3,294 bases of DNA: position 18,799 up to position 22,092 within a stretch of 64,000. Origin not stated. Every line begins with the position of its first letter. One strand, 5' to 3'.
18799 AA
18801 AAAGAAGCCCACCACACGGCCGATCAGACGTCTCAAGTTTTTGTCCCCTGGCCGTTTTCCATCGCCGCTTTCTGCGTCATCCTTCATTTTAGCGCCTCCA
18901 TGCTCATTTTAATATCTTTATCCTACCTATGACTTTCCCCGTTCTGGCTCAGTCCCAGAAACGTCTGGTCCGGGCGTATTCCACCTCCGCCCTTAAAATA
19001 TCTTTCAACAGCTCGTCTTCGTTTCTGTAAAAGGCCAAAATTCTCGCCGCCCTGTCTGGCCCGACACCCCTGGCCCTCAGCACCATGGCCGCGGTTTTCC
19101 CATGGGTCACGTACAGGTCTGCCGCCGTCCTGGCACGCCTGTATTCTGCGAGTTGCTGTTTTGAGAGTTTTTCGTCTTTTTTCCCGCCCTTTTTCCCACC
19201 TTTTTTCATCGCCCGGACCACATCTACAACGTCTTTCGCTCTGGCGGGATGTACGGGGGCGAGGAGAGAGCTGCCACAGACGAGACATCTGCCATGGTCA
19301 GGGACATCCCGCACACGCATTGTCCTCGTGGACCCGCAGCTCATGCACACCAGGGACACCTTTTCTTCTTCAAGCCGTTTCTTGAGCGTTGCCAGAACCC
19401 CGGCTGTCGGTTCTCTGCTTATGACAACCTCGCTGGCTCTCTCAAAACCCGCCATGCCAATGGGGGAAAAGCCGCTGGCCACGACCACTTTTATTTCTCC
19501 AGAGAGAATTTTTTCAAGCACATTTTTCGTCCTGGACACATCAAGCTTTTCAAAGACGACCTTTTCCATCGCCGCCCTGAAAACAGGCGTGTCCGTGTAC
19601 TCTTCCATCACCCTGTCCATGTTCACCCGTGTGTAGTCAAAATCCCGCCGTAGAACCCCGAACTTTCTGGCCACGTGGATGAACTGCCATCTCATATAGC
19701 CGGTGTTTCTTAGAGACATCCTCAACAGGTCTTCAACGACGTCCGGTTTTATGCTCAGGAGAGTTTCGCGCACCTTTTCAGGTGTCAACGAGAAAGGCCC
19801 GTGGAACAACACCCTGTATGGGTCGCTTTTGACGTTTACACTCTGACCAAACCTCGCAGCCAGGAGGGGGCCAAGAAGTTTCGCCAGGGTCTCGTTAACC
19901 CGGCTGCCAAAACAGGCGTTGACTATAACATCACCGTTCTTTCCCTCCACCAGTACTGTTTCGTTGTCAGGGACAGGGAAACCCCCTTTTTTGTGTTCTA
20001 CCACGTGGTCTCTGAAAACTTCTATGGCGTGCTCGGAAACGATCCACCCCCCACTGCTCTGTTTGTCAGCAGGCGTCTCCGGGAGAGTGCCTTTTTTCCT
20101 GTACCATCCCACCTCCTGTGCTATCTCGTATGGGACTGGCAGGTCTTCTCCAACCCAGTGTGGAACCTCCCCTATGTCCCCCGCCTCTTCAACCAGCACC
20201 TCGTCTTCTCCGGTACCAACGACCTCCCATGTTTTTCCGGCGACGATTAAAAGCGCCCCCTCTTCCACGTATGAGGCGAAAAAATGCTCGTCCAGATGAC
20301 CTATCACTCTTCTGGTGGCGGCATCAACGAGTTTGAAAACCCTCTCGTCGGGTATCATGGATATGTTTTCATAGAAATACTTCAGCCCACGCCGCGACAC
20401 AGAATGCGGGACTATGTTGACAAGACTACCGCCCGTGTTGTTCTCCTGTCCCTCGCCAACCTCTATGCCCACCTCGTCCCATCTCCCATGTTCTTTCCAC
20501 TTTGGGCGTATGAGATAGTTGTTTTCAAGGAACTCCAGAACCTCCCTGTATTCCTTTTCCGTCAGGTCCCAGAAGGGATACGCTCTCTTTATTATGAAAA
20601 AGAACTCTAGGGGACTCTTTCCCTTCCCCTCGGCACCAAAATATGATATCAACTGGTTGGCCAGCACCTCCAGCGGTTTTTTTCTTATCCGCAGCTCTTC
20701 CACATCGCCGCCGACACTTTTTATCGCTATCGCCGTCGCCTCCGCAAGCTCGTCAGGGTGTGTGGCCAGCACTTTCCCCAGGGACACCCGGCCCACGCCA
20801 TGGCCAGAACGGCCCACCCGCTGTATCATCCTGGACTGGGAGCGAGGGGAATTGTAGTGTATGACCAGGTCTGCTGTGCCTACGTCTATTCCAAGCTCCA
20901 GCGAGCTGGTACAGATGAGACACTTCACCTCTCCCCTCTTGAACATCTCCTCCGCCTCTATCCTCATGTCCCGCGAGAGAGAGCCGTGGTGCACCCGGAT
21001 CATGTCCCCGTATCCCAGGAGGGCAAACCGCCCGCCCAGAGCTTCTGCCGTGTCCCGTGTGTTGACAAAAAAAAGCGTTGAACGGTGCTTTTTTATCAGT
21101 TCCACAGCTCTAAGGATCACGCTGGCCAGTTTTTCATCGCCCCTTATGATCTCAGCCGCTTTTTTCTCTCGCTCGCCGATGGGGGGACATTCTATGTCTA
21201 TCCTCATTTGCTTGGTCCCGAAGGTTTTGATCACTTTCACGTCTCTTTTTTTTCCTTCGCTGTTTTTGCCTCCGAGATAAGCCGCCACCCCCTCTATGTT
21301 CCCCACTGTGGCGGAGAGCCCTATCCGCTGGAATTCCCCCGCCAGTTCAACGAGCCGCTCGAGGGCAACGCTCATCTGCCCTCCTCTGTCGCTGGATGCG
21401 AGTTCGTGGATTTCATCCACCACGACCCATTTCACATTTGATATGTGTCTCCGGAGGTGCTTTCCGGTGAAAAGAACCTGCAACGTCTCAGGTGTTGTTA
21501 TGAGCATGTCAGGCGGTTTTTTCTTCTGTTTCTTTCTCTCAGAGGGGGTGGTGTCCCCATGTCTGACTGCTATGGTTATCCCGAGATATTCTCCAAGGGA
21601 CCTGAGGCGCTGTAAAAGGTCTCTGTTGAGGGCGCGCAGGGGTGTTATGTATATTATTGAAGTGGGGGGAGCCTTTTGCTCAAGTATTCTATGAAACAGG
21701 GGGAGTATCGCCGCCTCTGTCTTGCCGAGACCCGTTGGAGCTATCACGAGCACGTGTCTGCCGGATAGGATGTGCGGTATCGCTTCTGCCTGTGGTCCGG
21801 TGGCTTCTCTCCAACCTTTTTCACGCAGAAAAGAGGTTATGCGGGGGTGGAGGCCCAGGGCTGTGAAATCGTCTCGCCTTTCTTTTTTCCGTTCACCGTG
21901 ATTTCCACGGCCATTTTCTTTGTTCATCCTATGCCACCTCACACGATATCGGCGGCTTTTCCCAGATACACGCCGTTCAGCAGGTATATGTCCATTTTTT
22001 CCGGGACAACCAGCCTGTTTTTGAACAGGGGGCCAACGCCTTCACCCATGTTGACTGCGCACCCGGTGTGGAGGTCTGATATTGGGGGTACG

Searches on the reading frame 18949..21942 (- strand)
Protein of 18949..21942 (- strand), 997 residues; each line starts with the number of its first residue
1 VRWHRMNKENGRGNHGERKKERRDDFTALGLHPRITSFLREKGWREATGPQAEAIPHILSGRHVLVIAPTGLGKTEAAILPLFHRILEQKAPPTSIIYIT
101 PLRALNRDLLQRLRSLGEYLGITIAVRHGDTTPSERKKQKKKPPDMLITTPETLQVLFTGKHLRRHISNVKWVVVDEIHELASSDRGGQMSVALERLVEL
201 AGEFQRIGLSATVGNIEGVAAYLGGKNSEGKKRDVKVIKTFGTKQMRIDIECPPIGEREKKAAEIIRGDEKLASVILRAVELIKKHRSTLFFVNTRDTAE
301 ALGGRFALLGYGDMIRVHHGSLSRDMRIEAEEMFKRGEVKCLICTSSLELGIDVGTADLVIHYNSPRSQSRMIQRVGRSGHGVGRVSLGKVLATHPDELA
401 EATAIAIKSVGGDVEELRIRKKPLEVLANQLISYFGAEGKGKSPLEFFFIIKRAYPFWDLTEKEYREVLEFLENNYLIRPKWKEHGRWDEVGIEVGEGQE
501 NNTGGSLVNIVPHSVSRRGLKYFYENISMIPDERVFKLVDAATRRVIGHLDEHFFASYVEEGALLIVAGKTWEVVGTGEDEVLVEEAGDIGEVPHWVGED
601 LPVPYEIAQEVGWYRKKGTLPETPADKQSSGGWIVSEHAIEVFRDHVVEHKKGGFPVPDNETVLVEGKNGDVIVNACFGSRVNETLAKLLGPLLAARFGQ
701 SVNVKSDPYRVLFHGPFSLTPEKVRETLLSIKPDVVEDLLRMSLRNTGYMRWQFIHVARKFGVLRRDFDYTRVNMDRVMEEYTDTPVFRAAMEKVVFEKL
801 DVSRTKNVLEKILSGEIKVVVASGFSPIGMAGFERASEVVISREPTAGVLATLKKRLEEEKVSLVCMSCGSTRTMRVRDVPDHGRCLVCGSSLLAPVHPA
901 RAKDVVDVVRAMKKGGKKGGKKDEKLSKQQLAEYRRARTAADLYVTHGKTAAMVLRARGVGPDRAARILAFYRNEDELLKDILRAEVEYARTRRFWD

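Call 65: search_protein_families(library=pfam, proteins=[window:18949-21942:-], max_evalue=0.0001)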
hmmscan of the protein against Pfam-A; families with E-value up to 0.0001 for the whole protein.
window:18949-21942:- (997 aa): 5 families
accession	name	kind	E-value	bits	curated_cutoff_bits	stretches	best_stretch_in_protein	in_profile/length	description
PF00270.35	DEAD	-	1e-38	133.1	26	1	50-215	3-163/167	DEAD/DEAH box helicase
PF08494.16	DEAD_assoc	-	5.4e-33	114.9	23.5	1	657-828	1-190/191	DEAD/H associated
PF00271.37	Helicase_C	-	6.4e-23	81.6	23.5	1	281-380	8-107/110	Helicase conserved C-terminal domain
PF19306.5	WH_Lhr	-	1.9e-14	53.8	27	1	412-587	6-161/168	Large helicase-related protein, winged helix domain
PF04851.21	ResIII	-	8.1e-10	39.3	22.5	1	51-213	8-162/164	Type III restriction enzyme, res subunit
